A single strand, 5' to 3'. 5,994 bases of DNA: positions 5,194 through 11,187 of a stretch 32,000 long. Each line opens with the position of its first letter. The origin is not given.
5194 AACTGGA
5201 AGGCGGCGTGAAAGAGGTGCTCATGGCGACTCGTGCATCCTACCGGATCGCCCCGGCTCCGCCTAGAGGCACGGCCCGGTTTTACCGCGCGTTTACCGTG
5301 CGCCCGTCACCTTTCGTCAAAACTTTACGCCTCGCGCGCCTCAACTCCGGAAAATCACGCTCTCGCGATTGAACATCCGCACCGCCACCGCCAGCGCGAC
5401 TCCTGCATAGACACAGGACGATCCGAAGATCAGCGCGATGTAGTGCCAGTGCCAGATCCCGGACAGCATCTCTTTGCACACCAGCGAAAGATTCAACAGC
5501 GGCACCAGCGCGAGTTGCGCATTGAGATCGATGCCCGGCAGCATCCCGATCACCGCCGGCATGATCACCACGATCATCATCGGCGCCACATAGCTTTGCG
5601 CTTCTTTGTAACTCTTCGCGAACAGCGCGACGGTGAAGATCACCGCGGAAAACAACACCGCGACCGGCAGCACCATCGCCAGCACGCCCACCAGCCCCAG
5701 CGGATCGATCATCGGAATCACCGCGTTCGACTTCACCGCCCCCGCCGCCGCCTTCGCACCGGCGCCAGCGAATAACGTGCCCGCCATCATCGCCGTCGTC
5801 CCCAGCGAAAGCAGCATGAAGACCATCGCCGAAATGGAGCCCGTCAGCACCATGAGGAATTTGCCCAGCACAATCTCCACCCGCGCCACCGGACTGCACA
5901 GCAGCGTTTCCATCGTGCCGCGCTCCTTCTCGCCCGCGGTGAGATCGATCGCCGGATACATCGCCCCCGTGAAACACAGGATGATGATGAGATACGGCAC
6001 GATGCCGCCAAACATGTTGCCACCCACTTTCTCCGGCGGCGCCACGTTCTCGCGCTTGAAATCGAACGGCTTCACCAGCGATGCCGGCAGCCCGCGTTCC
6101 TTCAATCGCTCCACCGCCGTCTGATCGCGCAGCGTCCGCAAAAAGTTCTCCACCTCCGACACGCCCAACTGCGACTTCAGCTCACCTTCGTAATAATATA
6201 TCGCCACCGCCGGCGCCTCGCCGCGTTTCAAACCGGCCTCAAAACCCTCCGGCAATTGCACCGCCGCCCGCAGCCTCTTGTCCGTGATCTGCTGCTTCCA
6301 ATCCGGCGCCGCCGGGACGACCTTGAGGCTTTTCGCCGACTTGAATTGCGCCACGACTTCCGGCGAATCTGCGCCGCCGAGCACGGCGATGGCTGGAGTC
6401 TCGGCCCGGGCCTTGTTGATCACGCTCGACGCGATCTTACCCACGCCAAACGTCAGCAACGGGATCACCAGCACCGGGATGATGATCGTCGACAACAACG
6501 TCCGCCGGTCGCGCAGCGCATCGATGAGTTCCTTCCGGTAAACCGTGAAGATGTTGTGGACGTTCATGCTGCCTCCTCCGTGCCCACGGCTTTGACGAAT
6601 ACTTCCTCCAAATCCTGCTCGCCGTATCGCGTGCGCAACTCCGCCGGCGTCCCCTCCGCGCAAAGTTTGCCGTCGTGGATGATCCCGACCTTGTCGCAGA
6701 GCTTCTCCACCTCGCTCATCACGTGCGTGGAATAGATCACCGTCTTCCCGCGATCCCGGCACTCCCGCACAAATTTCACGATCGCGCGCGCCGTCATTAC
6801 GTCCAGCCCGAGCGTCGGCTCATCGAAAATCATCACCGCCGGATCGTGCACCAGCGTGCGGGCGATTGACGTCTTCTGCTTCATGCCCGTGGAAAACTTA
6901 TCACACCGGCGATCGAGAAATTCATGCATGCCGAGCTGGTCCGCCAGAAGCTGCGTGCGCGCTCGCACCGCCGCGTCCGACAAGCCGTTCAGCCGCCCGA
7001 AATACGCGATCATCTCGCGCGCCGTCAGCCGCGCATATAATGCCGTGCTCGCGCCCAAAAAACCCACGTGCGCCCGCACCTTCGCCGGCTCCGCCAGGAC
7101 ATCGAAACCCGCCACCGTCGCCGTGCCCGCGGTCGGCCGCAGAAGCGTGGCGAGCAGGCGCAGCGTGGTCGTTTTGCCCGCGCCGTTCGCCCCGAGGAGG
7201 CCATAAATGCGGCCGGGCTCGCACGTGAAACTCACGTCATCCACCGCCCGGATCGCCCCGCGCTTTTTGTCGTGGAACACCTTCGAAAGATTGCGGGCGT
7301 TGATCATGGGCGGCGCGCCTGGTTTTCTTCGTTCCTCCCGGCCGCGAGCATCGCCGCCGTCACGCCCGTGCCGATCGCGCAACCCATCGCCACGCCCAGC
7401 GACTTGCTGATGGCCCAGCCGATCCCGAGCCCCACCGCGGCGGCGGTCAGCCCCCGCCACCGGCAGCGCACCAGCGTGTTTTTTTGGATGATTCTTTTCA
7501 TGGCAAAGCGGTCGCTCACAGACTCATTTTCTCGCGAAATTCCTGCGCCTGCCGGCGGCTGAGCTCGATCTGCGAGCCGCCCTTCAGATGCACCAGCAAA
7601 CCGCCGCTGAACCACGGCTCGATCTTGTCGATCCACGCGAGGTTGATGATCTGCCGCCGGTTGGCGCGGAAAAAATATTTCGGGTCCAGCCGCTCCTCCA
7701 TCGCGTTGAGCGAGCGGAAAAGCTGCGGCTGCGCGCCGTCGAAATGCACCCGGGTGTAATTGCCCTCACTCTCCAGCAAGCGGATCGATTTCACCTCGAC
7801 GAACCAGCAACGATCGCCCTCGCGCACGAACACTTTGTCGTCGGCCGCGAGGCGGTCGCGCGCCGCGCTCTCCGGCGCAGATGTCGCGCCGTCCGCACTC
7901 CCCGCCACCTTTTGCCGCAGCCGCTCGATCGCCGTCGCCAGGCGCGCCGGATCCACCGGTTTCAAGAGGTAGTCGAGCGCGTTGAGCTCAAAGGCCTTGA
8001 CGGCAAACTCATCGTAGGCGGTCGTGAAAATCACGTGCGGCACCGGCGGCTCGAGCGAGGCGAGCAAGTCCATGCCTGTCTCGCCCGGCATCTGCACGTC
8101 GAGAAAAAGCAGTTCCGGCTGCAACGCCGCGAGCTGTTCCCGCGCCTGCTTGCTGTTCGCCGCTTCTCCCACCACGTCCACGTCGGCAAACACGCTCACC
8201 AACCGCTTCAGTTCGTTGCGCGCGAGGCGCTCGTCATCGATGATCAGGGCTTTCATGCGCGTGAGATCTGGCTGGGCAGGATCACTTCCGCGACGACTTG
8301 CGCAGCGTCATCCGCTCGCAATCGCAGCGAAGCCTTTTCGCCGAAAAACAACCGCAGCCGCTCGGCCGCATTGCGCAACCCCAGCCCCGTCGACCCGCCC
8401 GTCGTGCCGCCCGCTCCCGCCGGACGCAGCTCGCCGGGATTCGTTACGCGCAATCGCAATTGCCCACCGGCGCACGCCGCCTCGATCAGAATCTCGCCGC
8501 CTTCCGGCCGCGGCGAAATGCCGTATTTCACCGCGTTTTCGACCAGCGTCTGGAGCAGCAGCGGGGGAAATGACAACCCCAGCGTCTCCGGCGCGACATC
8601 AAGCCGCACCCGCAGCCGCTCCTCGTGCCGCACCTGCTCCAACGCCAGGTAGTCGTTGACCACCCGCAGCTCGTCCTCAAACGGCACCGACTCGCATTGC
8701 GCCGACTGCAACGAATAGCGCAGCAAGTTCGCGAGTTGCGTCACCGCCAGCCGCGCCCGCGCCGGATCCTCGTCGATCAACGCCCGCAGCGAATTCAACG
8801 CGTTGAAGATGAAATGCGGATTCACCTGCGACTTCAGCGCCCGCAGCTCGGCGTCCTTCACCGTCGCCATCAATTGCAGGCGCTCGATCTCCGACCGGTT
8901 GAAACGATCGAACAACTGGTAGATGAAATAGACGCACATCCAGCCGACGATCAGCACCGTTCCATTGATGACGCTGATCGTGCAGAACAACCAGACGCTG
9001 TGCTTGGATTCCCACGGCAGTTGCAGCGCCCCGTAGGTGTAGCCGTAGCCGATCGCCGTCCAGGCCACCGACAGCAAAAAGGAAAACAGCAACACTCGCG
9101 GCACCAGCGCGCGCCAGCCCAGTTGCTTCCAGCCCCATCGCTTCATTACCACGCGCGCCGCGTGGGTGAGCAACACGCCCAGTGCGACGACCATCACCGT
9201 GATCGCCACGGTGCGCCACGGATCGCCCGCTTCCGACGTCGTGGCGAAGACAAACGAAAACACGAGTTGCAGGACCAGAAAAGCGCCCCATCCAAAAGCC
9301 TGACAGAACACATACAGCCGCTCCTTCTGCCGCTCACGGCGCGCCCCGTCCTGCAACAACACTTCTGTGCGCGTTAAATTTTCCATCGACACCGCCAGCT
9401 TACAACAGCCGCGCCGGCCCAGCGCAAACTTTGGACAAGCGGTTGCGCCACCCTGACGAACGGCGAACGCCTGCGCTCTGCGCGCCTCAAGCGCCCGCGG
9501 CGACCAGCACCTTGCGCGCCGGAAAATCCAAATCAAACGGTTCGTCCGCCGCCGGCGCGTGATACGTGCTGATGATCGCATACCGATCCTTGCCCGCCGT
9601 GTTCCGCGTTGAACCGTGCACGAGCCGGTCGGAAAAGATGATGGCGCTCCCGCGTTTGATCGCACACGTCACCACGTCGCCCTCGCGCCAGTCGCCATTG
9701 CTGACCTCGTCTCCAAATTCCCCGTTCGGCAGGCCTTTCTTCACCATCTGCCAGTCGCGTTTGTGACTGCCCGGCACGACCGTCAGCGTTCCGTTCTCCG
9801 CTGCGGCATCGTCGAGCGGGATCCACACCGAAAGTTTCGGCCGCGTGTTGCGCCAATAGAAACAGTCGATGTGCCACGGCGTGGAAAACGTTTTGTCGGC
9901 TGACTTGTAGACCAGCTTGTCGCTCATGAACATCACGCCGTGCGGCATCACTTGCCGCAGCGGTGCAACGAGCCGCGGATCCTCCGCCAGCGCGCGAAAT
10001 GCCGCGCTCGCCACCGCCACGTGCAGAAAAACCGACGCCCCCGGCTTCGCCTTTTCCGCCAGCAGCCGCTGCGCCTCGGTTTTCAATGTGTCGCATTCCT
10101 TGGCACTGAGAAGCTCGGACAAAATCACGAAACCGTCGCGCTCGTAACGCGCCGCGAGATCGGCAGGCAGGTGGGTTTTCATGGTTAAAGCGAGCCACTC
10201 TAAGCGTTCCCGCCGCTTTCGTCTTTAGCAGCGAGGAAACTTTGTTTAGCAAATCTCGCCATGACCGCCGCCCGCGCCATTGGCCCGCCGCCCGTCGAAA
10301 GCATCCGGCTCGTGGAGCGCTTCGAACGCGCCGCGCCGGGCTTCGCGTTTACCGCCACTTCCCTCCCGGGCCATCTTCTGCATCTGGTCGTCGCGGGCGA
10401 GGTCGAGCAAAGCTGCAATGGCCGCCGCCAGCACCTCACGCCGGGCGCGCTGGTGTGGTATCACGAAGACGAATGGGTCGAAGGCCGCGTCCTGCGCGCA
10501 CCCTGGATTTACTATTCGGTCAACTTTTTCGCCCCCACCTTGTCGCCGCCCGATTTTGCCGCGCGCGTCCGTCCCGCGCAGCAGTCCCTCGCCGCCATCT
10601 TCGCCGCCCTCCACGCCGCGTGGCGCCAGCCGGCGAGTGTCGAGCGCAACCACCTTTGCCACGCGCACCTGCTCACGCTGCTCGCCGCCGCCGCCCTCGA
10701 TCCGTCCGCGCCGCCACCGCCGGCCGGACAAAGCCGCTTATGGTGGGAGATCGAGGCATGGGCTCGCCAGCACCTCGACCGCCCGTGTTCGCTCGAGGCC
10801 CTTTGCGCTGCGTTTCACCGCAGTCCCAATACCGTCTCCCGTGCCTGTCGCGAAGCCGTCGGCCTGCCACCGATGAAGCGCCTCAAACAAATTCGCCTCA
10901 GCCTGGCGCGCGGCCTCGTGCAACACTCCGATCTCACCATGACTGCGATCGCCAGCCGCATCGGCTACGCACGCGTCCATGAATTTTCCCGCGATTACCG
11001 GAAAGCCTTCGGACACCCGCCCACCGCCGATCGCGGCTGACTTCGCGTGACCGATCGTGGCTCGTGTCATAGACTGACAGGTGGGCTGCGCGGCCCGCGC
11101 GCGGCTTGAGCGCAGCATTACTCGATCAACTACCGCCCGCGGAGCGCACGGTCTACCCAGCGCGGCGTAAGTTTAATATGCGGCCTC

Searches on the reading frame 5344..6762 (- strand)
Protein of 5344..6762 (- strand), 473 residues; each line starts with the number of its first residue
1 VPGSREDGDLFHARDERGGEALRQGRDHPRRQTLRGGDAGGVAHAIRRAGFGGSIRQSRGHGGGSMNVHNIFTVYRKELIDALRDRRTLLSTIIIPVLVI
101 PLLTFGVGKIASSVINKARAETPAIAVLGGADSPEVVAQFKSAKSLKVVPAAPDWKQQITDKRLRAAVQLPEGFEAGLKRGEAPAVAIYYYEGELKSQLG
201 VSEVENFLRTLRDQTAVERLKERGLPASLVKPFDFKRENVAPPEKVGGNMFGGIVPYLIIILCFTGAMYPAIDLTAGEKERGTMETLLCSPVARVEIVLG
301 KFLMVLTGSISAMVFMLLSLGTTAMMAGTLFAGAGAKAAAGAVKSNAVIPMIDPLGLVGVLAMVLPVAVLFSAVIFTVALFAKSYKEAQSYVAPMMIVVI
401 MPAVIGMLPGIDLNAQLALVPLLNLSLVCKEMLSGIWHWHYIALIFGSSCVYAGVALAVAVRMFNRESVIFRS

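Call 72: search_protein_families(library=pfam, proteins=[window:5344-6762:-], max_evalue=0.00001)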
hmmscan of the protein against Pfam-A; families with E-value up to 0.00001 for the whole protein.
window:5344-6762:- (473 aa): 2 families
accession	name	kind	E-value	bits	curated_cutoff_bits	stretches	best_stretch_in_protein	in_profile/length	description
PF12698.13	ABC2_membrane_3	-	2.2e-29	103.1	31.6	1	87-461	2-346/347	ABC-2 family transporter protein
PF12679.13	ABC2_membrane_2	-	1e-23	84.5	27.2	1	73-406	2-203/283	ABC-2 family transporter protein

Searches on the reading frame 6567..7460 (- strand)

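Call 72: search_protein_families(library=pfam, proteins=[window:6567-7460:-], max_evalue=0.00001)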
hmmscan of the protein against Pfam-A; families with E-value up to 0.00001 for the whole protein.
window:6567-7460:- (298 aa): 2 families
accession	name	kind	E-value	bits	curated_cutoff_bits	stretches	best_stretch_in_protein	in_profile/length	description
PF00005.33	ABC_tran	-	2.3e-30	106.4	25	1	74-216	2-136/137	ABC transporter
PF13304.12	AAA_21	-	8.7e-12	46.1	27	1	188-246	237-298/304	AAA domain, putative AbiEii toxin, Type IV TA system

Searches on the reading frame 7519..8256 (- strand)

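Call 72: search_protein_families(library=pfam, proteins=[window:7519-8256:-], max_evalue=0.00001)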
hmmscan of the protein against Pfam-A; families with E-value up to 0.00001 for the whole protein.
window:7519-8256:- (246 aa): 2 families
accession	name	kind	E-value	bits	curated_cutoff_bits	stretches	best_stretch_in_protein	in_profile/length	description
PF04397.21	LytTR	-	1.5e-22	80.1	22.6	1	149-244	2-97/98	LytTr DNA-binding domain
PF00072.30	Response_reg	-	7.6e-22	78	30.2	1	4-111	2-111/111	Response regulator receiver domain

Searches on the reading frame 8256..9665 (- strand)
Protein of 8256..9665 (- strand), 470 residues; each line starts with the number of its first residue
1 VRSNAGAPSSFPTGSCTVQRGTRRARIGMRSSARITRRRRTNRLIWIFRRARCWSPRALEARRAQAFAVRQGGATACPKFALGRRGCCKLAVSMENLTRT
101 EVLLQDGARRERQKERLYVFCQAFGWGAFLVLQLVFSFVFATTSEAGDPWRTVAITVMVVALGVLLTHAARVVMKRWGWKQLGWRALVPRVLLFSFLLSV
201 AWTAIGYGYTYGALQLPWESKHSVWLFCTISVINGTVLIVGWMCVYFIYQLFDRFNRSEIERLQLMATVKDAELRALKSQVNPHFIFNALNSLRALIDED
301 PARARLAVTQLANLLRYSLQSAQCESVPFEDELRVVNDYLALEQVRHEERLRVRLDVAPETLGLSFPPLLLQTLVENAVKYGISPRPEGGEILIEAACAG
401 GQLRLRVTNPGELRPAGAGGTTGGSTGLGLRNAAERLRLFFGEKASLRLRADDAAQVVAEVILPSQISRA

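Call 72: search_protein_families(library=pfam, proteins=[window:8256-9665:-], max_evalue=0.00001)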
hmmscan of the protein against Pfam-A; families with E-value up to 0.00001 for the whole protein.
window:8256-9665:- (470 aa): 1 family
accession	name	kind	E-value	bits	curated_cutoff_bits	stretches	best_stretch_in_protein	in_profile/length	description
PF06580.19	His_kinase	-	1.8e-25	89.4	25.2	1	272-351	1-81/81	Histidine kinase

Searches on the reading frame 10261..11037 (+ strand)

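Call 72: search_protein_families(library=pfam, proteins=[window:10261-11037:+], max_evalue=0.00001)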
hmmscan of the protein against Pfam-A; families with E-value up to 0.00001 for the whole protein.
window:10261-11037:+ (259 aa): 2 families
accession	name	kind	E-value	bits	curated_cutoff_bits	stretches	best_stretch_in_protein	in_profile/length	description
PF12833.13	HTH_18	-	2.4e-17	63.4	33.6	1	181-258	1-78/80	Helix-turn-helix domain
PF02311.25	AraC_binding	-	4.6e-11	43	21.1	1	18-140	4-134/135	AraC-like ligand binding domain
